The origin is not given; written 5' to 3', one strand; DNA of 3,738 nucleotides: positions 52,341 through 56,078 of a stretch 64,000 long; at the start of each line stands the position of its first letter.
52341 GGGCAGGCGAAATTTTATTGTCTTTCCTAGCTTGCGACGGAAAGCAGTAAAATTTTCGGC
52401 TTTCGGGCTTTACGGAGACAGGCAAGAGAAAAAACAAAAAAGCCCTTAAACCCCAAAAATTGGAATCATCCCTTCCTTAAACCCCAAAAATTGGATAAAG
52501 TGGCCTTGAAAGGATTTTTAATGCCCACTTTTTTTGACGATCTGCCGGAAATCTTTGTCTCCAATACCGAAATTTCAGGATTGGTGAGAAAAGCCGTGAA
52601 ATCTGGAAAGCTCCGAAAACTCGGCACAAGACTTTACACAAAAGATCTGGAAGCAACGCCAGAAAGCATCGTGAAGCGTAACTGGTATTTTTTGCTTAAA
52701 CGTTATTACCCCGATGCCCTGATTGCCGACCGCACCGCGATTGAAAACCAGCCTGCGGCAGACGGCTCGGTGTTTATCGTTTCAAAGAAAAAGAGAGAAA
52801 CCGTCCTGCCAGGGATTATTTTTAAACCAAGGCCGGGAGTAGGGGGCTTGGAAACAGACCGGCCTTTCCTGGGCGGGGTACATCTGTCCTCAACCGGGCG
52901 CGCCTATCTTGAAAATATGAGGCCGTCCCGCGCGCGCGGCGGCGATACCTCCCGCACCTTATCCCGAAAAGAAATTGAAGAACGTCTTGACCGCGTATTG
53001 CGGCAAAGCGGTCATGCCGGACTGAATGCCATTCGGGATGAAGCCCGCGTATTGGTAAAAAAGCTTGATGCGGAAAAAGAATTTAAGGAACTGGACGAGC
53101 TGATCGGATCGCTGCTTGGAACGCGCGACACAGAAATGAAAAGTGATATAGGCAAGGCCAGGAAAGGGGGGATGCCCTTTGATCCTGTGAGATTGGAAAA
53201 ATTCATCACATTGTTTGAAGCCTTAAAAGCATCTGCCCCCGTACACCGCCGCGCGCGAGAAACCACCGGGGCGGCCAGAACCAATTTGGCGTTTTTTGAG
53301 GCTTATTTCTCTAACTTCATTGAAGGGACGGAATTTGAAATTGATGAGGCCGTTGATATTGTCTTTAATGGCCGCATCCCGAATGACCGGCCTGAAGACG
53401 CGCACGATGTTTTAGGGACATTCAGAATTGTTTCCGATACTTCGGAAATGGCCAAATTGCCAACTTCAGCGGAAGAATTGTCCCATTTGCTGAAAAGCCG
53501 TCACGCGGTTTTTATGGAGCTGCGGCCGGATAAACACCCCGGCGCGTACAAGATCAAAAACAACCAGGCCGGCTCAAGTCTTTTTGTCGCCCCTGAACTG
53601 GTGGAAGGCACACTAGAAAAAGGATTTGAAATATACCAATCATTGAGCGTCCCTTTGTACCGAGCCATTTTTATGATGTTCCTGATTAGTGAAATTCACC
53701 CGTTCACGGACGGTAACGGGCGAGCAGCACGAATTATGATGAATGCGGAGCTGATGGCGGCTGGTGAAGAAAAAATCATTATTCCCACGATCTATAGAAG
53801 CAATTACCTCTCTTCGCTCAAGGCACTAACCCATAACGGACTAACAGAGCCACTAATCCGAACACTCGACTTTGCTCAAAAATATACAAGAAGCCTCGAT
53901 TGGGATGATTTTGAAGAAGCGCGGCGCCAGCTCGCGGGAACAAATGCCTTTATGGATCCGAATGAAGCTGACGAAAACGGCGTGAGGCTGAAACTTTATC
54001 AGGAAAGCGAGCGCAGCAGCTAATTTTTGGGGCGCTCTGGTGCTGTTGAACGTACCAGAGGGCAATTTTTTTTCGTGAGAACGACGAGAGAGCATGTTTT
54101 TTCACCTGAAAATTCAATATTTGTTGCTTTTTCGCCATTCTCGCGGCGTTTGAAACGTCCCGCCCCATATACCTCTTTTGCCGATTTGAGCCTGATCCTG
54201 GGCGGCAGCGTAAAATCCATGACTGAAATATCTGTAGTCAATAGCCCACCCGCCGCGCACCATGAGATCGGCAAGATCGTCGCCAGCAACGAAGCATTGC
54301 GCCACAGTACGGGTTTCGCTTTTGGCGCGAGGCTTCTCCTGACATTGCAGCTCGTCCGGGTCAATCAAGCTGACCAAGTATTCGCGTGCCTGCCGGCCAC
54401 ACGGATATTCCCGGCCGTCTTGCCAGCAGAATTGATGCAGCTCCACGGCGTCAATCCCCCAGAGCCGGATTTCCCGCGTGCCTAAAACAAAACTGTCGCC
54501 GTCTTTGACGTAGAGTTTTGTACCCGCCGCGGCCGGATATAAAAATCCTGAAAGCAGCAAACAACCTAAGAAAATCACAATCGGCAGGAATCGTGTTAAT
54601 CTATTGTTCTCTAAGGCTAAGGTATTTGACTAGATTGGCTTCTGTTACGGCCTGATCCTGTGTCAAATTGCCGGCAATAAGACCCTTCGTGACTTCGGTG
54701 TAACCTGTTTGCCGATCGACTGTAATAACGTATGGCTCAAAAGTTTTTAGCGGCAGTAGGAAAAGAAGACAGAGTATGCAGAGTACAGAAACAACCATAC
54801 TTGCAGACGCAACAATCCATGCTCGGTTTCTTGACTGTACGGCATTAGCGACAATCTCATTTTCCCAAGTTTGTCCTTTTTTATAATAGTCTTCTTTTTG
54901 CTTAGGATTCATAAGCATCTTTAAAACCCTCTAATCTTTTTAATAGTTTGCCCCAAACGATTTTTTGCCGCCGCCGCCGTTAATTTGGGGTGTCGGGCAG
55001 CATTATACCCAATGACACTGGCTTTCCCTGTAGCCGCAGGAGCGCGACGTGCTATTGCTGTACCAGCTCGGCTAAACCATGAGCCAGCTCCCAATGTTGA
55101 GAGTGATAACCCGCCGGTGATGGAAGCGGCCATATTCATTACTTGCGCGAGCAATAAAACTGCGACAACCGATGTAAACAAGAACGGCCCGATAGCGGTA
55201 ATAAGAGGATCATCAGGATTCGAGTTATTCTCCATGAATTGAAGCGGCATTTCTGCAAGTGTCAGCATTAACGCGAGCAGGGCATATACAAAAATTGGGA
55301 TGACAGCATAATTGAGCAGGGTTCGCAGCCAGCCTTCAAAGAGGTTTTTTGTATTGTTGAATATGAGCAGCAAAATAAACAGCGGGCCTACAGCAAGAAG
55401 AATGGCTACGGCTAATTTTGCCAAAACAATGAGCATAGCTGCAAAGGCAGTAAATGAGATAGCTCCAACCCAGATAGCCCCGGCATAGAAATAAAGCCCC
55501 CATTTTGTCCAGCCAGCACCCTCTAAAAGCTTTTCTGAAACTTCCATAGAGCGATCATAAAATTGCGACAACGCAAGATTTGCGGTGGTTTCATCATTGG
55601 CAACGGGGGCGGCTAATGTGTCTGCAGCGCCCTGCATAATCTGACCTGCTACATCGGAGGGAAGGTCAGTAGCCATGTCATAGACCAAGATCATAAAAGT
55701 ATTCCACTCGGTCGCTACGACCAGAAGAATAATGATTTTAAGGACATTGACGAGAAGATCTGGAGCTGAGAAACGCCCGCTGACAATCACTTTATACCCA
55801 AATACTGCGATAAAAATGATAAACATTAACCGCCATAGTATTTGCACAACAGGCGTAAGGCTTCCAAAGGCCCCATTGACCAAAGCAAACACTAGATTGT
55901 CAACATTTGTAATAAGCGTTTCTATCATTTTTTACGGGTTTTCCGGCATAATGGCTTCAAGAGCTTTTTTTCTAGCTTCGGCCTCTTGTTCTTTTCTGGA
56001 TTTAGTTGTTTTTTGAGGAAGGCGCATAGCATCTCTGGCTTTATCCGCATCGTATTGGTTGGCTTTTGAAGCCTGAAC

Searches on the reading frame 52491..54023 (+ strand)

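Call 24: search_protein_families(library=pfam, proteins=[window:52491-54023:+], max_evalue=0.001)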
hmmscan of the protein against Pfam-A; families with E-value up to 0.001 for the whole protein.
window:52491-54023:+ (510 aa): 1 family
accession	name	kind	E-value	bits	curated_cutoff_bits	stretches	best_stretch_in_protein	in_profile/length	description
PF02661.23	Fic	-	2.4e-11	44.7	24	1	333-420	7-92/93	Fic/DOC family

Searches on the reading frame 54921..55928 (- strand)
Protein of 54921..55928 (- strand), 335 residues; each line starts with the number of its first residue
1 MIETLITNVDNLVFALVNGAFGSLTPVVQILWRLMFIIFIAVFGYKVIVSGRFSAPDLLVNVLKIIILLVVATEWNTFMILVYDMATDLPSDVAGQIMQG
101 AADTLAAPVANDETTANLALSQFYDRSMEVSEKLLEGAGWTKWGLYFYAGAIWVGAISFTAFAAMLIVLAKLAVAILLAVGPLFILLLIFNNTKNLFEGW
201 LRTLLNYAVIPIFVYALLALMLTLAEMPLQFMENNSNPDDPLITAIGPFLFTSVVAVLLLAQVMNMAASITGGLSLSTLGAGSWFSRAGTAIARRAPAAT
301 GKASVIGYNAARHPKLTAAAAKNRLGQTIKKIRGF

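Call 24: search_protein_families(library=pfam, proteins=[window:54921-55928:-], max_evalue=0.001)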
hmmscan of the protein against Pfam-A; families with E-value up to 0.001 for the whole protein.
window:54921-55928:- (335 aa): 1 family
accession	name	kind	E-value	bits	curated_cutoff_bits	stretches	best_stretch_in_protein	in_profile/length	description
PF04610.19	TrbL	-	6.3e-34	118.1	25.9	1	37-263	2-215/215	TrbL/VirB6 plasmid conjugal transfer protein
